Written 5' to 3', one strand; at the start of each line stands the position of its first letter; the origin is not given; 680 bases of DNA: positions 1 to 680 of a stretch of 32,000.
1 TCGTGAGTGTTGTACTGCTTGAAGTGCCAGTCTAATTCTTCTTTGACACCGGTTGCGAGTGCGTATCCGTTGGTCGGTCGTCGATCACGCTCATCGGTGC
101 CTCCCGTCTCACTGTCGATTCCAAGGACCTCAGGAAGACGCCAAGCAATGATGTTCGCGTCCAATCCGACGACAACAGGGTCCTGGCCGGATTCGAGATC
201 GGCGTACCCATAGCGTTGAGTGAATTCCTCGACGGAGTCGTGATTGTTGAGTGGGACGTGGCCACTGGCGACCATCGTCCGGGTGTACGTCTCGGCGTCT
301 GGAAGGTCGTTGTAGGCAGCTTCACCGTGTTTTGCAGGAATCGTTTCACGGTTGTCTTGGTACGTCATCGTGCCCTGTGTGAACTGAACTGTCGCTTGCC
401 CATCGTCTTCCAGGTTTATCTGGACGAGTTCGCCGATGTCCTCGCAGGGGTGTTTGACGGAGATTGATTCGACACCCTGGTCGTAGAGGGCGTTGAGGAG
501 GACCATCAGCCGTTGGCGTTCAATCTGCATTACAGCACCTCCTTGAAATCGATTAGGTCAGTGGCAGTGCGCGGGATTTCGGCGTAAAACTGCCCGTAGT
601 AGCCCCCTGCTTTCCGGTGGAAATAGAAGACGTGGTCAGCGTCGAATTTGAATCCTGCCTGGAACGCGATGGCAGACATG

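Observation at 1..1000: Translationally coupled CARF-like sensor and PIN-like nuclease on an integrase island, with no cas genes or cyclase in view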

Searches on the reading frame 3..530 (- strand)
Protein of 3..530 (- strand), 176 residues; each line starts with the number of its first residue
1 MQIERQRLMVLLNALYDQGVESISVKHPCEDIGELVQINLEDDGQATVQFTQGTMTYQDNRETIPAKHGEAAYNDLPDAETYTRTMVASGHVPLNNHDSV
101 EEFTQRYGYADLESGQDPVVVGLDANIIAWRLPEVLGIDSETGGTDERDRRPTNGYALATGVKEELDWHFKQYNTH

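Call 5: search_protein_families(library=pfam, proteins=[window:3-530:-], max_evalue=1)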
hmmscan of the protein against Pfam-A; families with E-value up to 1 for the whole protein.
window:3-530:- (176 aa): 1 family
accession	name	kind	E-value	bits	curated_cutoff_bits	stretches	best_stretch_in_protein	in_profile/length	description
PF18938.6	aRib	-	0.25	11.6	27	1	36-64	40-68/71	Atypical Rib domain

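Call 6: search_protein_families(library=padloc, proteins=[window:3-530:-], max_evalue=1)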
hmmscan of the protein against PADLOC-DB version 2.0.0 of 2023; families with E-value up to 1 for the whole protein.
window:3-530:- (176 aa): 1 family
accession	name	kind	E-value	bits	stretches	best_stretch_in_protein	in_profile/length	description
PDLC01973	CARF_m1--CARF_PIN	-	0.00095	16.3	1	2-134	171-277/465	-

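Call 8: search_protein_families(library=ncbifam, proteins=[window:3-530:-], max_evalue=1)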
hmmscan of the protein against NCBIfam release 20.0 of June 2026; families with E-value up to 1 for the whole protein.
window:3-530:- (176 aa): 0 families
